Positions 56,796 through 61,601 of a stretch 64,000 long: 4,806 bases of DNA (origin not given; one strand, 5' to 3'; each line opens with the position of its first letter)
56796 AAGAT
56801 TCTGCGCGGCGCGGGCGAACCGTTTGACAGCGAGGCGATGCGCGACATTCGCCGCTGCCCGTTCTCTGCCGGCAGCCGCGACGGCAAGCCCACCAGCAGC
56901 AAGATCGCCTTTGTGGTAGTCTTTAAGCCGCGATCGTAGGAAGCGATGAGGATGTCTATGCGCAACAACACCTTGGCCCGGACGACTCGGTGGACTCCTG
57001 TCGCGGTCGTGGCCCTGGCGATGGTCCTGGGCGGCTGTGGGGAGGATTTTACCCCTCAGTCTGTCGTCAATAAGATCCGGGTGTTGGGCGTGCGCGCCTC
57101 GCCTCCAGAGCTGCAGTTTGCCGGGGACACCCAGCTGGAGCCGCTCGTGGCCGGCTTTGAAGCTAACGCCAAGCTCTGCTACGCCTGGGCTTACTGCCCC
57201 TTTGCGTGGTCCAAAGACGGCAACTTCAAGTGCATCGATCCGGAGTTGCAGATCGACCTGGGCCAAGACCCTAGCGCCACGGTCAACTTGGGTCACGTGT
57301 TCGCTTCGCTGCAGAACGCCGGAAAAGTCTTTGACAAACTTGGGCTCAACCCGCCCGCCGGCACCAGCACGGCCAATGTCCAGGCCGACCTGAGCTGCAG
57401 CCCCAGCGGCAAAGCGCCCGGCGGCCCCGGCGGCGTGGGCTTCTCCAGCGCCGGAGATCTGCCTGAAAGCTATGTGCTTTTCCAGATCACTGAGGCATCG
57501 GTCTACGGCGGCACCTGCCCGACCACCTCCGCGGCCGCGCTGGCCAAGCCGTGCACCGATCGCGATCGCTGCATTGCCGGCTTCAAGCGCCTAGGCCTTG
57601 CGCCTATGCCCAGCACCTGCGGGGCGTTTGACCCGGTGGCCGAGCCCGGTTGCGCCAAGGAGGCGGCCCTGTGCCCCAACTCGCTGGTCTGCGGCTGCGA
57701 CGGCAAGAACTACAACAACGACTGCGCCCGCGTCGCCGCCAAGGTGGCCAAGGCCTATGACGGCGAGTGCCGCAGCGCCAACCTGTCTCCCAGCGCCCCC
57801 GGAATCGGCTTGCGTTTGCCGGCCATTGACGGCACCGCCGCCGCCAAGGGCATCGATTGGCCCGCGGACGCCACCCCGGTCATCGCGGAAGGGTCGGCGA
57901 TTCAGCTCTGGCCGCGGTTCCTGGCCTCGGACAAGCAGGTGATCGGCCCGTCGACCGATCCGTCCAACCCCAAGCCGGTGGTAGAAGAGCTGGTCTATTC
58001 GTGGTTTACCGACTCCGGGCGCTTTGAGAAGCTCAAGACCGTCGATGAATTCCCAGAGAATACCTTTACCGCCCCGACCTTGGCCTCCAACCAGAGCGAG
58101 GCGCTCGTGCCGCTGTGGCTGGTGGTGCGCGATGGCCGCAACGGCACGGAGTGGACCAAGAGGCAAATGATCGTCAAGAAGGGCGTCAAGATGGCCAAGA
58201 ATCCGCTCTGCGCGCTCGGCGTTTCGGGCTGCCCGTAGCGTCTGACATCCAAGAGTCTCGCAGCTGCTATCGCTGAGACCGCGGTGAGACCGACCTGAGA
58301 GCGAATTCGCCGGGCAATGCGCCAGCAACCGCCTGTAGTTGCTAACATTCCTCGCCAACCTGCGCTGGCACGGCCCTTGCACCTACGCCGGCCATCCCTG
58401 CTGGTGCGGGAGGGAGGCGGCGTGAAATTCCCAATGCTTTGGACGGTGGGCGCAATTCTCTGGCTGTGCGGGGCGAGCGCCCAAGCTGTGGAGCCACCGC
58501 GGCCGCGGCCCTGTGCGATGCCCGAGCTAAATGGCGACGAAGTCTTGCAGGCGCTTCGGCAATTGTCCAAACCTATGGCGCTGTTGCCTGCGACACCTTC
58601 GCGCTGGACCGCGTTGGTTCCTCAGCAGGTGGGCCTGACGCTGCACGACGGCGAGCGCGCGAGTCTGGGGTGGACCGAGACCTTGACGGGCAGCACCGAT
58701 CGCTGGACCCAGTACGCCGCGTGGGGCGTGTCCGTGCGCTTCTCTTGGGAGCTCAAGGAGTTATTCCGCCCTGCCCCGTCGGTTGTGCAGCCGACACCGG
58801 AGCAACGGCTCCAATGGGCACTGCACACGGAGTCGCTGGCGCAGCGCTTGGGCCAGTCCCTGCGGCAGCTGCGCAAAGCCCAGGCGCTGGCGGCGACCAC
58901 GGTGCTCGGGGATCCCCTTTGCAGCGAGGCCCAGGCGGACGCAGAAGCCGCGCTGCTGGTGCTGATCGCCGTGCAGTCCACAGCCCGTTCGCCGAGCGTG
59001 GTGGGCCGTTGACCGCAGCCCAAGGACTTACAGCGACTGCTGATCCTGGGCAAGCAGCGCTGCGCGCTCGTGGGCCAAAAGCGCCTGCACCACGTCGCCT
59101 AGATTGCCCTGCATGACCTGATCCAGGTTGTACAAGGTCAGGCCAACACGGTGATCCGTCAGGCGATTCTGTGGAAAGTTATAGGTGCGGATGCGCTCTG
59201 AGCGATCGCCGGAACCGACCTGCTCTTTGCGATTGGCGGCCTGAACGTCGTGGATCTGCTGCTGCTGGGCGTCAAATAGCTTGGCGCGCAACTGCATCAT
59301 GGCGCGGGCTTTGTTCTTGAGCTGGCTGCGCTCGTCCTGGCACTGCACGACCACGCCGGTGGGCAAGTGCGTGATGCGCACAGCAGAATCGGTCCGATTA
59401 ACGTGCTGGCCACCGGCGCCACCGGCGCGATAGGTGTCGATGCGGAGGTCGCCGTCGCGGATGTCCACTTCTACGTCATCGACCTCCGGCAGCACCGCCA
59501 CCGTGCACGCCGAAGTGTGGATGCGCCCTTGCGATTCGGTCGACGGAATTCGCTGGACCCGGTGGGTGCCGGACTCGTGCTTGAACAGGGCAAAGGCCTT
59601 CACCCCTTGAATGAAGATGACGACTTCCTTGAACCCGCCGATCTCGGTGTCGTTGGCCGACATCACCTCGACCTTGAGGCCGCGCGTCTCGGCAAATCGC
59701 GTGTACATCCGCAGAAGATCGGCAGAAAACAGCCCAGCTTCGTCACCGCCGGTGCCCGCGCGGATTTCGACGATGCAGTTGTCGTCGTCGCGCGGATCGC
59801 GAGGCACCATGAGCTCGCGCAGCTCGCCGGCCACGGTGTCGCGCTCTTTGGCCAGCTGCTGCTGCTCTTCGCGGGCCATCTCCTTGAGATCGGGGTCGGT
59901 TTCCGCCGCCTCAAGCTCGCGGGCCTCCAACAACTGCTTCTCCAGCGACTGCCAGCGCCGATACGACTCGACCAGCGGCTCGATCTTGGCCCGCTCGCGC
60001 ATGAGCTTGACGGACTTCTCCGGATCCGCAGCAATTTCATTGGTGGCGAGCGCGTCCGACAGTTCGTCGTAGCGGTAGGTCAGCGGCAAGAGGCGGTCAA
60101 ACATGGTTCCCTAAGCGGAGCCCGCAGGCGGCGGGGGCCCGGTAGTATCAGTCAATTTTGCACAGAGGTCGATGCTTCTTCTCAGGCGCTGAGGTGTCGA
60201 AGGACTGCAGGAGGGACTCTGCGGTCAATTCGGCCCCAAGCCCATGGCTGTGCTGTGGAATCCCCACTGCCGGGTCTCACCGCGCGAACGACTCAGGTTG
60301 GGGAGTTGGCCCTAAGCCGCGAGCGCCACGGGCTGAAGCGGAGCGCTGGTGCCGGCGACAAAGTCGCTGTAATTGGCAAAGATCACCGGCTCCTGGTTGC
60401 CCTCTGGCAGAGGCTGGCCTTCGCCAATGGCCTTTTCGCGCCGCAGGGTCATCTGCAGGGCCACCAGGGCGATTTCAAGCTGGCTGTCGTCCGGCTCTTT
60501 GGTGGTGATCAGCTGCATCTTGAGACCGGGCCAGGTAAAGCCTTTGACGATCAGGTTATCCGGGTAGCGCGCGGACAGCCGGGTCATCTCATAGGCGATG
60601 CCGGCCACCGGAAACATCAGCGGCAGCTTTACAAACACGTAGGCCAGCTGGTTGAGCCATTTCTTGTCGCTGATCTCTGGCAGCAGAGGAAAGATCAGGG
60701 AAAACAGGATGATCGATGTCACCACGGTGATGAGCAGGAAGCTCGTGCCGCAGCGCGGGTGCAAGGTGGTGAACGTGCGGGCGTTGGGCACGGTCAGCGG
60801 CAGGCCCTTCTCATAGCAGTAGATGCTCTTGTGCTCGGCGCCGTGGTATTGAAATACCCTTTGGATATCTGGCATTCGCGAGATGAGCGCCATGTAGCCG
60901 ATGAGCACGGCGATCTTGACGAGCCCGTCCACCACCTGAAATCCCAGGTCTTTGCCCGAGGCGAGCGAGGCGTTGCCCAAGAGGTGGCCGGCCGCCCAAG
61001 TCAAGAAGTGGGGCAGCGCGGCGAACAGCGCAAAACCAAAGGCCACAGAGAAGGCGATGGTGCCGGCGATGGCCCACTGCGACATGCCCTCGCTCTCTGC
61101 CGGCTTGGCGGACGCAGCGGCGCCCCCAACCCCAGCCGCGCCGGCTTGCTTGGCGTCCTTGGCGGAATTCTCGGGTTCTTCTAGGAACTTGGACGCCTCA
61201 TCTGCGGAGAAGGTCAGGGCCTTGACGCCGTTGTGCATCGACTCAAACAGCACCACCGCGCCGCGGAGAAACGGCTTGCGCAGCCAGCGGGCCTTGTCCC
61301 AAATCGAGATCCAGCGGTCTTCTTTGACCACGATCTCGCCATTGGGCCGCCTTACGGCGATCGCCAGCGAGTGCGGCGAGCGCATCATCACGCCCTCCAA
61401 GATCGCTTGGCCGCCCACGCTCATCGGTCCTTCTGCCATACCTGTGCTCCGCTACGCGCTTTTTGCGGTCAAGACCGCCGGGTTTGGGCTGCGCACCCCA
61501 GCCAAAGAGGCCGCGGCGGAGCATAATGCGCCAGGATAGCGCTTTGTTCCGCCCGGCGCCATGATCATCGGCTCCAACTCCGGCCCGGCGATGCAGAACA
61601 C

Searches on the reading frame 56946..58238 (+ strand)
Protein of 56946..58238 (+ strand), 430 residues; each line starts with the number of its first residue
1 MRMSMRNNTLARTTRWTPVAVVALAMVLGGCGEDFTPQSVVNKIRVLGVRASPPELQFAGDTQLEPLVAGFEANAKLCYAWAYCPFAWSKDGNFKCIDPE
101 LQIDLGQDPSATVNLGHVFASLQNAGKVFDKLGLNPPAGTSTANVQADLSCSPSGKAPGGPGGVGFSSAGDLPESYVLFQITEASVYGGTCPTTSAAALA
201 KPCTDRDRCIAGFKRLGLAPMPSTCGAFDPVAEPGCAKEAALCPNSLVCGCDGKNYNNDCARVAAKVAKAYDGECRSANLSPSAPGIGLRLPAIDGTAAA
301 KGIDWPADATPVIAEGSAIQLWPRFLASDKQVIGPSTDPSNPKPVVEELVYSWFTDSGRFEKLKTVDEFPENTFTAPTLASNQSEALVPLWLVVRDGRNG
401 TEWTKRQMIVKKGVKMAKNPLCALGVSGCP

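Call 11: search_protein_families(library=pfam, proteins=[window:56946-58238:+], max_evalue=0.001)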
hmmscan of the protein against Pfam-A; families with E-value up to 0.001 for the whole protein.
window:56946-58238:+ (430 aa): 0 families

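Call 94: search_protein_families(library=pfam, max_evalue=0.1, proteins=[window:56946-58238:+])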
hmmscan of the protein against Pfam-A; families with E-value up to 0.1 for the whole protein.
window:56946-58238:+ (430 aa): 2 families
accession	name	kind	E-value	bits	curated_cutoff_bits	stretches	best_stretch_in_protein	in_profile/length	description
PF00050.26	Kazal_1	-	0.032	14.7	21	0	237-275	2-49/49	Kazal-type serine protease inhibitor domain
PF06474.18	LPAM_MltD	-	0.039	14.6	24.8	0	14-31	15-32/34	MltD lipid attachment motif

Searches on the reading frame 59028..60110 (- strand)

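Call 11: search_protein_families(library=pfam, proteins=[window:59028-60110:-], max_evalue=0.001)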
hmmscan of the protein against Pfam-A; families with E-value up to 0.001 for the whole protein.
window:59028-60110:- (360 aa): 2 families
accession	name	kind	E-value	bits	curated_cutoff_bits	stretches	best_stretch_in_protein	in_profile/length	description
PF03462.23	PCRF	-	2e-68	230.5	24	1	12-204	3-194/194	PCRF domain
PF00472.26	RF-1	-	4.8e-43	146.2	35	1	211-321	1-116/116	RF-1 domain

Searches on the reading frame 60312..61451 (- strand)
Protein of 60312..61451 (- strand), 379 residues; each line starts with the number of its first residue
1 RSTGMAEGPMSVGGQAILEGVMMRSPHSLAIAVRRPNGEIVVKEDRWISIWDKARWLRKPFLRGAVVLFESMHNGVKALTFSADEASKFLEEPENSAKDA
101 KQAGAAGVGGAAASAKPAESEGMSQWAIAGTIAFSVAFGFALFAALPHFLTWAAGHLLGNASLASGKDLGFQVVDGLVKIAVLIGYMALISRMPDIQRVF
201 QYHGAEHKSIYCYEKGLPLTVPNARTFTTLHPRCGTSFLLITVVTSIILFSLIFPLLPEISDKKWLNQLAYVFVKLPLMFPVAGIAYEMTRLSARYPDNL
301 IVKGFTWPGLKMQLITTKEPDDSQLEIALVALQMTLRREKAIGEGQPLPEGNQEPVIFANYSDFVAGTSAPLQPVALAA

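Call 11: search_protein_families(library=pfam, proteins=[window:60312-61451:-], max_evalue=0.001)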
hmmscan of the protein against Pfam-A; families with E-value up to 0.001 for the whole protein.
window:60312-61451:- (379 aa): 1 family
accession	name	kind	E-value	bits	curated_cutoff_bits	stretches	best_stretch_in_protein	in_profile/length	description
PF07136.16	DUF1385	-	6.7e-76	255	22.1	1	60-336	2-225/227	Protein of unknown function (DUF1385)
